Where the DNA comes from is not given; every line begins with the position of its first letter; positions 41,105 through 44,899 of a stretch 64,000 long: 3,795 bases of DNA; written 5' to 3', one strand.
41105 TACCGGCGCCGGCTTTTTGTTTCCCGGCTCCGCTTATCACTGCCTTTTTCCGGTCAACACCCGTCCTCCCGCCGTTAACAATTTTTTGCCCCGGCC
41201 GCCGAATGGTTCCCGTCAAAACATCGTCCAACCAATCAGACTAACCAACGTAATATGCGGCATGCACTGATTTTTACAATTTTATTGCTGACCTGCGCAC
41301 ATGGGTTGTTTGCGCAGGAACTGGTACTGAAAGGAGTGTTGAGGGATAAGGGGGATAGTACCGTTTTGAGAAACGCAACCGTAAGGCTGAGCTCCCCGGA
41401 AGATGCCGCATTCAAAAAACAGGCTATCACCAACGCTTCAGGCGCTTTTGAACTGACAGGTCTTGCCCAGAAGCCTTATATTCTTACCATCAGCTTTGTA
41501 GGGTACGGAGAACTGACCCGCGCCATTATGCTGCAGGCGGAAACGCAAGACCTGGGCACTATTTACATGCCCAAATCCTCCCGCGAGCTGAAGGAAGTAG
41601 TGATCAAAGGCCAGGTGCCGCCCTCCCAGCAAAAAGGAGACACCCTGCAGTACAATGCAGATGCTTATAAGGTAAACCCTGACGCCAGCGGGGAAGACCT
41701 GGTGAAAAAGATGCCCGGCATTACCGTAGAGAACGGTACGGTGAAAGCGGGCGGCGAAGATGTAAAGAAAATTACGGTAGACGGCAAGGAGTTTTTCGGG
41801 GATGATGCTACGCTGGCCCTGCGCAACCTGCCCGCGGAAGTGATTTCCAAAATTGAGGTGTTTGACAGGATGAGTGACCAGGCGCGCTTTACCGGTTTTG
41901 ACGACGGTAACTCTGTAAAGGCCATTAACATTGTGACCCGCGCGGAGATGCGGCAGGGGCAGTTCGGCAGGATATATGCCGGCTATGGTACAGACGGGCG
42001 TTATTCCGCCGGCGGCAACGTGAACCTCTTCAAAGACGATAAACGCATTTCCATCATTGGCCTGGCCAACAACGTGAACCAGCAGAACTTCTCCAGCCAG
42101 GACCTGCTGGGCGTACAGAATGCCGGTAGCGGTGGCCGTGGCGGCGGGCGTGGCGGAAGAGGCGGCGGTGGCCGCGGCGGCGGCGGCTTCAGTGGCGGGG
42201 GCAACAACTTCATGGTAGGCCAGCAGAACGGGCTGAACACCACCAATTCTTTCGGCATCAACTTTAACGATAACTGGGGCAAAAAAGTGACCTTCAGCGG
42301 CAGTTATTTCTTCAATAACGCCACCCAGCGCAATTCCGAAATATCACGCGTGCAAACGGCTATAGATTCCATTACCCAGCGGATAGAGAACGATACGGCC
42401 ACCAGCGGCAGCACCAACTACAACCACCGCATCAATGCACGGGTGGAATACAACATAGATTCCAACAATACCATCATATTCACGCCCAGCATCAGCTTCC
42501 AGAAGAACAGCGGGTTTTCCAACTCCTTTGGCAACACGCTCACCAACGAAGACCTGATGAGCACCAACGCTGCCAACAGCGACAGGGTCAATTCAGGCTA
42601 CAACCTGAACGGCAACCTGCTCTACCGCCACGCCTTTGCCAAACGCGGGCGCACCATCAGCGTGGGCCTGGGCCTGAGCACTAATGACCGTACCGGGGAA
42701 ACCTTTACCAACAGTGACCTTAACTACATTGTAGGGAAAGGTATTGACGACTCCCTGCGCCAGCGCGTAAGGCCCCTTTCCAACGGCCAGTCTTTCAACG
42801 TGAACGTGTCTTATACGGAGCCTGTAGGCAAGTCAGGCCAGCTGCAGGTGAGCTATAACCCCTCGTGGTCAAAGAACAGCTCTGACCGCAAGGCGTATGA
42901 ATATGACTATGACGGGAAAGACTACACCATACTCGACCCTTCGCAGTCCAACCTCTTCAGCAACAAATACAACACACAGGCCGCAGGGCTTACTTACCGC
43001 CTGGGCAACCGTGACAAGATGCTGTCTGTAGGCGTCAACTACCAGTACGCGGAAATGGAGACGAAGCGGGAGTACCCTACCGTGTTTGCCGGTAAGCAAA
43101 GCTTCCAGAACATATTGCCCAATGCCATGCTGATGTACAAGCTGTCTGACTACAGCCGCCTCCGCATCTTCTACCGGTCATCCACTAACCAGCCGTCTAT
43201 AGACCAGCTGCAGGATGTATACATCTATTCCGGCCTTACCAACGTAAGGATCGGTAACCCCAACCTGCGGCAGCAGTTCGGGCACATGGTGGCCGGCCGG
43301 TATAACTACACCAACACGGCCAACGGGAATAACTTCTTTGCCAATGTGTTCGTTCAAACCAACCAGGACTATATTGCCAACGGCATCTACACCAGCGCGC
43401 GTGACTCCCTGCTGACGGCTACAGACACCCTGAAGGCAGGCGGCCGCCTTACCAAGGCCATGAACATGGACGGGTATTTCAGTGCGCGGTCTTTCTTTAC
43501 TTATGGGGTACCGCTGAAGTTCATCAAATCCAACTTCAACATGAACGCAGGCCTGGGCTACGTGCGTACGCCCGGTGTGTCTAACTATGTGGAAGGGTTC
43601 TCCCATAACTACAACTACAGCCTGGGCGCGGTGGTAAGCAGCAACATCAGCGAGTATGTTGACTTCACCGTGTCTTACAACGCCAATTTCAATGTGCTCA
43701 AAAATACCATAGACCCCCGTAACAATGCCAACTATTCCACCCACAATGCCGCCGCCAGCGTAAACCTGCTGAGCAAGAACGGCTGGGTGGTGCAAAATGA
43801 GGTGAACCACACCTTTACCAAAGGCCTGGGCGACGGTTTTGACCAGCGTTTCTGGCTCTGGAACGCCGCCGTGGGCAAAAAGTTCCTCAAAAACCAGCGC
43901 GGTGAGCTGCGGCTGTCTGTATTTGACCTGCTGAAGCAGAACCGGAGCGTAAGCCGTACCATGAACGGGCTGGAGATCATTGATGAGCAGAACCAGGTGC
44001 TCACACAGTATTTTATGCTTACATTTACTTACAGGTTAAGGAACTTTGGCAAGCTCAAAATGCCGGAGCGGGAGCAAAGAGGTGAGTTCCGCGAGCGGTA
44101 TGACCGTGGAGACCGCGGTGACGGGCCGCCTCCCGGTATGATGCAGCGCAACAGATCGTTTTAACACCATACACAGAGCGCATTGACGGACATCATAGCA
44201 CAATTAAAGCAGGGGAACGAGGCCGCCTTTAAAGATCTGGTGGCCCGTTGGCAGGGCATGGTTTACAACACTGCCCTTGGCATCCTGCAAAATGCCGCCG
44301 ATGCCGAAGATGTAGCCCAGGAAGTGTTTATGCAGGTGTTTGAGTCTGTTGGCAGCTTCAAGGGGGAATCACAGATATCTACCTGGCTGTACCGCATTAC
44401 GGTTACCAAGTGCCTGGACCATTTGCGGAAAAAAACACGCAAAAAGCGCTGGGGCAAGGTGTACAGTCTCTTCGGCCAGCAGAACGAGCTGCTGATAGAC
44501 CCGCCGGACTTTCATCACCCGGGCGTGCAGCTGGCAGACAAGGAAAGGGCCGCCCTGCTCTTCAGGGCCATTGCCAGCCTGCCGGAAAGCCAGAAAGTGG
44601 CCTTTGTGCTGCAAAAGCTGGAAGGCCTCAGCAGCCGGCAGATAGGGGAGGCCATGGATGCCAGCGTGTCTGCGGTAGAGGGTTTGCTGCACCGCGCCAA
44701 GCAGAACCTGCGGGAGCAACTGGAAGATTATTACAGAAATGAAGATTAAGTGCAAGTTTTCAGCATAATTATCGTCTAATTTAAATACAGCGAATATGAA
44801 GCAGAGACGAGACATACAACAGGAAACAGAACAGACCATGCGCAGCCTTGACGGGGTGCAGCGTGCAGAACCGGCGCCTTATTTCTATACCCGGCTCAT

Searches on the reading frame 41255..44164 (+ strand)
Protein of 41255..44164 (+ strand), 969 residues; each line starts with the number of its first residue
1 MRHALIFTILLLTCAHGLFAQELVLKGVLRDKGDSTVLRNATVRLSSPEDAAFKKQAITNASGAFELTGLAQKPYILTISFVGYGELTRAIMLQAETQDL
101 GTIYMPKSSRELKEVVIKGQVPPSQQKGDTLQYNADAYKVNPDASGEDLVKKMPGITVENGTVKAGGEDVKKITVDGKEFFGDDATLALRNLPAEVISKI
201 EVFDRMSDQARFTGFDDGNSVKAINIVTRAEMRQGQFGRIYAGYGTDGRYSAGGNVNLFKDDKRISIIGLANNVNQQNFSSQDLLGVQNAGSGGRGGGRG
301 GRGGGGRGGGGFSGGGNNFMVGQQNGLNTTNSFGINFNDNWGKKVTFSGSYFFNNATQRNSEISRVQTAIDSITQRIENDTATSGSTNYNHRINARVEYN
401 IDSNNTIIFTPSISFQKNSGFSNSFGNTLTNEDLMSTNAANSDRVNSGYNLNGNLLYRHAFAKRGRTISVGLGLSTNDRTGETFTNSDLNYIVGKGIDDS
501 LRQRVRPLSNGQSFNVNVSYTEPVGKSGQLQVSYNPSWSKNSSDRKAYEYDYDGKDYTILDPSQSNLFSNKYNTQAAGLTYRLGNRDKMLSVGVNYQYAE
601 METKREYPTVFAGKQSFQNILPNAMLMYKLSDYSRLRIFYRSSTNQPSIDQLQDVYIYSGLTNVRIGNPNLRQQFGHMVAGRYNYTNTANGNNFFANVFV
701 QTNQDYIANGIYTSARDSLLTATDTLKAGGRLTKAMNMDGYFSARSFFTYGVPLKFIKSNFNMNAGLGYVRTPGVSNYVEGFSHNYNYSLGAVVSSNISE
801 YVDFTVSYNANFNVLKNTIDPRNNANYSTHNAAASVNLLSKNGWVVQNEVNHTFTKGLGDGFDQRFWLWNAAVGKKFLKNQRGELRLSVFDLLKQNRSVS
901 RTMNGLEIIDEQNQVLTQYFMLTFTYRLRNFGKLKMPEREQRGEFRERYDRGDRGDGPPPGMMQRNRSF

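Call 8: search_protein_families(library=pfam, proteins=[window:41255-44164:+], max_evalue=0.001)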
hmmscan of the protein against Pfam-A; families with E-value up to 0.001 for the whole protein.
window:41255-44164:+ (969 aa): 3 families
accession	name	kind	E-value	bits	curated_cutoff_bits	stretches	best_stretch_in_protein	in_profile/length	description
PF14905.12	OMP_b-brl_3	-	3.5e-34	119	27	1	459-926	1-408/408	Outer membrane protein beta-barrel family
PF13715.12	CarbopepD_reg_2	-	5.1e-10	39.7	32.2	1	26-117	2-88/88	CarboxypepD_reg-like domain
PF13620.12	CarboxypepD_reg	-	5.6e-10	39.9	32.3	1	25-97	2-73/82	Carboxypeptidase regulatory-like domain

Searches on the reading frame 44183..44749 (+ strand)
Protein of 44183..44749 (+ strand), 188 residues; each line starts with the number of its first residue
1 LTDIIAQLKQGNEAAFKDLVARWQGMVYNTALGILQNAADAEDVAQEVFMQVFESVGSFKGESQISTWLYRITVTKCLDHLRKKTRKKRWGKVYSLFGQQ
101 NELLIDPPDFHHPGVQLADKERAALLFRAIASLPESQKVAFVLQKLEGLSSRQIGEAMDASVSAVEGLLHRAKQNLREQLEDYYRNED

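Call 8: search_protein_families(library=pfam, proteins=[window:44183-44749:+], max_evalue=0.001)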
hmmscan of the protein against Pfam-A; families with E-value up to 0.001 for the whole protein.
window:44183-44749:+ (188 aa): 5 families
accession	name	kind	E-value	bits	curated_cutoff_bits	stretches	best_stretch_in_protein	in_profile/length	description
PF04542.20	Sigma70_r2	-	1.4e-17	63.7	24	1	19-86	1-70/71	Sigma-70 region 2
PF08281.18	Sigma70_r4_2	-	1.8e-13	50.3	25.7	1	126-176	4-54/54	Sigma-70, region 4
PF07638.17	Sigma70_ECF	-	2.3e-08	34.6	21.1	1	2-181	5-184/185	ECF sigma factor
PF04545.22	Sigma70_r4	-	9.9e-06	25.4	24.1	1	129-178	1-50/50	Sigma-70, region 4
PF22233.2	PhyR_sigma-like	-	0.00021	21.5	27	1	140-179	11-50/50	Response regulator PhyR, sigma-like domain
